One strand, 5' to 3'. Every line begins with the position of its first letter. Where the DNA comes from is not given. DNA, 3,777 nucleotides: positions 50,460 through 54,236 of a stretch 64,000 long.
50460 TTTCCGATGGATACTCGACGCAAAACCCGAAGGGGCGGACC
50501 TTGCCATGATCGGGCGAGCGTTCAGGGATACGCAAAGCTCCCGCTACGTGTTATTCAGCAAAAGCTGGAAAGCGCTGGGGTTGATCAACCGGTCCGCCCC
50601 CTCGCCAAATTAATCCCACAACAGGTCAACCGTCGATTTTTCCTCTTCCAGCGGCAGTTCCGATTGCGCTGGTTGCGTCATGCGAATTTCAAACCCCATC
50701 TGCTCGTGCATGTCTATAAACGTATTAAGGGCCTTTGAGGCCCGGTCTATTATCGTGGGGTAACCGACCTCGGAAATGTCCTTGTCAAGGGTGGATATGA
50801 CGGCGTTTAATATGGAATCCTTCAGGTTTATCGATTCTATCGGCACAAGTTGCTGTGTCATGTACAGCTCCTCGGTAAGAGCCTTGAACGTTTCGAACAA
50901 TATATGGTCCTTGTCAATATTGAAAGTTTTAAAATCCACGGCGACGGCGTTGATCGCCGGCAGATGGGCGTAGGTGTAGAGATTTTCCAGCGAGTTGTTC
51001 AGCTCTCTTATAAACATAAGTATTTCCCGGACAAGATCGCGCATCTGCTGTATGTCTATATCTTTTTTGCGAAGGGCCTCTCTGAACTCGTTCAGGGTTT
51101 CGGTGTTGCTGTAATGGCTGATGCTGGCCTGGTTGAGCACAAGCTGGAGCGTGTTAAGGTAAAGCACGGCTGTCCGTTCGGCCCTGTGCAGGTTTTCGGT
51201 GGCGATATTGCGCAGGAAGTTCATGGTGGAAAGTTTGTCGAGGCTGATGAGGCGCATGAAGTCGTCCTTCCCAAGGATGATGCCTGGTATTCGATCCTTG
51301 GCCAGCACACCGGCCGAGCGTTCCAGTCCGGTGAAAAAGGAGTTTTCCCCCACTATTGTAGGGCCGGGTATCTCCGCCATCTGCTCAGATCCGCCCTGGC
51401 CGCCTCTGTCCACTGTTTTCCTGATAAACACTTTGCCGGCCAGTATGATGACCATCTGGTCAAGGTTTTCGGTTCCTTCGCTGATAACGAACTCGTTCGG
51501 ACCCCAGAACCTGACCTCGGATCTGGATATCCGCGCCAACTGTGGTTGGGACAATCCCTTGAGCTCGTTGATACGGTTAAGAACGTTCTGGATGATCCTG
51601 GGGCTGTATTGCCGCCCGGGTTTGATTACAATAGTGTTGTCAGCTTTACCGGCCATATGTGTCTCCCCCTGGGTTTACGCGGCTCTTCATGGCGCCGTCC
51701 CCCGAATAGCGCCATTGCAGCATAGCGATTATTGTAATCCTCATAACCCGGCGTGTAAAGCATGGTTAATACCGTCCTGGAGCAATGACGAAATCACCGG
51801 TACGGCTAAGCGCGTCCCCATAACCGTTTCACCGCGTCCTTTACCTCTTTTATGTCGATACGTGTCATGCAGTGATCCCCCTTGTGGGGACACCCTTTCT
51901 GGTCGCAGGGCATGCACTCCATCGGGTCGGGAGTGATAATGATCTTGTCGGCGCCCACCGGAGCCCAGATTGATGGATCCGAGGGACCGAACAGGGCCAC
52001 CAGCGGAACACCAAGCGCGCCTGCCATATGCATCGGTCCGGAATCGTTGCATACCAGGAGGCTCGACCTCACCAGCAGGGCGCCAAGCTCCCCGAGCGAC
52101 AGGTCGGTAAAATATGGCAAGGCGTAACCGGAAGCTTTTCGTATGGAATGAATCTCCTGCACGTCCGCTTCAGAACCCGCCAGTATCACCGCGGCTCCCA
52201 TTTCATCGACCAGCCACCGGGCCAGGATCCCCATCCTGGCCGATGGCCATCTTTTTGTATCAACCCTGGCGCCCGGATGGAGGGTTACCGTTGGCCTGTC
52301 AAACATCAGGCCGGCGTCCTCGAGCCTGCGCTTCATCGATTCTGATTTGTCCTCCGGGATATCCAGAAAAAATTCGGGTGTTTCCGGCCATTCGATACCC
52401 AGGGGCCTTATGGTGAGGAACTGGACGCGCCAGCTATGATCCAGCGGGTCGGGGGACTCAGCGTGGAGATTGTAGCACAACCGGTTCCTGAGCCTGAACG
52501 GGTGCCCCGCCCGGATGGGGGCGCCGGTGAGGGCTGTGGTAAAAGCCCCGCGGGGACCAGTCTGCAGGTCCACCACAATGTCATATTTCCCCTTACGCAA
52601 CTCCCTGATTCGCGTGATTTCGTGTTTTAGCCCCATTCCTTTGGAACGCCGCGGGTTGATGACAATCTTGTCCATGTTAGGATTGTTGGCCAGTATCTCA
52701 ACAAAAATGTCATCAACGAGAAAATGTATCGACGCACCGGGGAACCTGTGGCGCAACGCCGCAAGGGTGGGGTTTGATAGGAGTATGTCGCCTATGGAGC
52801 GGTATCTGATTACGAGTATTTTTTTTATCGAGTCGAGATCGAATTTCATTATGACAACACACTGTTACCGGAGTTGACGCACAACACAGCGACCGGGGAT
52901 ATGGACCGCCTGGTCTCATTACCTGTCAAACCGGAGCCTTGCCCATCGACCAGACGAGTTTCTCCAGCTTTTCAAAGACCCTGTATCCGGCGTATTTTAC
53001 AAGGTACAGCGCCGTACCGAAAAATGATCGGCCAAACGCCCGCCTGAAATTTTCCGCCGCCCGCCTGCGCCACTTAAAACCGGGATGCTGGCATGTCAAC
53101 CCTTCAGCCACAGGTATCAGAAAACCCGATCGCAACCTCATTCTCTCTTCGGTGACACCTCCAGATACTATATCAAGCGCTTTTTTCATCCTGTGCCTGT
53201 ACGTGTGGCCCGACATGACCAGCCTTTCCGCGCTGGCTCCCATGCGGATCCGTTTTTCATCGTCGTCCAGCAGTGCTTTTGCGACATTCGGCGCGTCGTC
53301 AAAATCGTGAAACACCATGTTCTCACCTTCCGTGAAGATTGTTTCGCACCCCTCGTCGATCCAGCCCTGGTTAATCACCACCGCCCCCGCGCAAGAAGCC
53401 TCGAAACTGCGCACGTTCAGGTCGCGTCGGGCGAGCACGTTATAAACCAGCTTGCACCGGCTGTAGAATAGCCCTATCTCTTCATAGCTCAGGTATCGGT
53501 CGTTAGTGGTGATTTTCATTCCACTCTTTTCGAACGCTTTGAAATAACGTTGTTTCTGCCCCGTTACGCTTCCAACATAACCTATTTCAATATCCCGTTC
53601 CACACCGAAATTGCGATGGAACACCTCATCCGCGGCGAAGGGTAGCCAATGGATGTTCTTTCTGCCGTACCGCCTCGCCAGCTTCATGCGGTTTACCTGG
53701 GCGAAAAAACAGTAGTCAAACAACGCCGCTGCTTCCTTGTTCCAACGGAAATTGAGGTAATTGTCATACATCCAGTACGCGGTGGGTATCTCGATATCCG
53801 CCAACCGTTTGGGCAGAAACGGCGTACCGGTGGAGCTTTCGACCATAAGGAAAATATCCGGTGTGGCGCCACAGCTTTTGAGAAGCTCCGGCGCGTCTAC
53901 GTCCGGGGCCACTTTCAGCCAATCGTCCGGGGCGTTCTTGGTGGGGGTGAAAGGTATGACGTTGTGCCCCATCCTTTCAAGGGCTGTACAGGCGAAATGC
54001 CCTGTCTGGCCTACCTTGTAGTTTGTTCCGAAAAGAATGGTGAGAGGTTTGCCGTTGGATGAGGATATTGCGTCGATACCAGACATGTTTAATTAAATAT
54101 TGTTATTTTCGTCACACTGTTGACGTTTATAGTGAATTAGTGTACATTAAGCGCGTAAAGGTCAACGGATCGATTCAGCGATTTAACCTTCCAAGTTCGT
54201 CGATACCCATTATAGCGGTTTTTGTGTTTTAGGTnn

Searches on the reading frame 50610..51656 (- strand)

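Call 16: search_protein_families(library=pfam, proteins=[window:50610-51656:-], max_evalue=0.001)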
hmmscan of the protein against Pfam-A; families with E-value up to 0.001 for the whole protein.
window:50610-51656:- (348 aa): 1 family
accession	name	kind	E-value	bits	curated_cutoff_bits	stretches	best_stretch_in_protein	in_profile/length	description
PF00027.35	cNMP_binding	-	1.3e-05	25.5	27.5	1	50-138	3-87/89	Cyclic nucleotide-binding domain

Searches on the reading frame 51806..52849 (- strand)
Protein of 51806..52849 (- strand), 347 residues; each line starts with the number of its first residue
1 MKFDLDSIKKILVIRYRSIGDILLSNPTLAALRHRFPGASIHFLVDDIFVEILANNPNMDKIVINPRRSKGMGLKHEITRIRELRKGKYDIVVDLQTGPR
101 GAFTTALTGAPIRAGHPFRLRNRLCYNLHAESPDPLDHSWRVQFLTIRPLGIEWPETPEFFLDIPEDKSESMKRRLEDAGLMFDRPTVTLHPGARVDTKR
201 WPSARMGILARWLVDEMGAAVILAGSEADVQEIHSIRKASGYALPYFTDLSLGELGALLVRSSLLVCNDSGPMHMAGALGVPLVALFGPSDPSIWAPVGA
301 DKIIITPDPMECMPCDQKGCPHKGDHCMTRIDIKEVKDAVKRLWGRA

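Call 16: search_protein_families(library=pfam, proteins=[window:51806-52849:-], max_evalue=0.001)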
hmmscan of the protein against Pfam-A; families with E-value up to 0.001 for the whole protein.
window:51806-52849:- (347 aa): 1 family
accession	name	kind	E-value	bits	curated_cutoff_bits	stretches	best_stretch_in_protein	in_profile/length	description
PF01075.23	Glyco_transf_9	-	5e-34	118.2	22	1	81-323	5-244/247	Glycosyltransferase family 9 (heptosyltransferase)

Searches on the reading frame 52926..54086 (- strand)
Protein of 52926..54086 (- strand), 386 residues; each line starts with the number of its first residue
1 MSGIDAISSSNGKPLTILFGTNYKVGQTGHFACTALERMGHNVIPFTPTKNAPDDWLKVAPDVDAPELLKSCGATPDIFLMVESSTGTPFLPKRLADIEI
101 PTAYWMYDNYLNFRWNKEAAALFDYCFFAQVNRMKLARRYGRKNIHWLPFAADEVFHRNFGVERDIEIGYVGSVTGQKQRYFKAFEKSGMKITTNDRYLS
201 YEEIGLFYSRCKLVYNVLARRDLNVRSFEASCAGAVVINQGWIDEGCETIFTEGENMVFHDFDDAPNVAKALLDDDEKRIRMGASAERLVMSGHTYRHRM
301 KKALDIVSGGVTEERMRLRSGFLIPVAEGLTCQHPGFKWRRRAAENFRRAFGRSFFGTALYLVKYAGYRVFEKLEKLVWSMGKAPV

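Call 16: search_protein_families(library=pfam, proteins=[window:52926-54086:-], max_evalue=0.001)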
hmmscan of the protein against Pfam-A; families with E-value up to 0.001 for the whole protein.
window:52926-54086:- (386 aa): 1 family
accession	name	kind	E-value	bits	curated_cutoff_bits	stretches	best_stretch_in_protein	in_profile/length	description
PF13524.12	Glyco_trans_1_2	-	1.7e-18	67.4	25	1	193-305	29-144/144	Glycosyl transferase-like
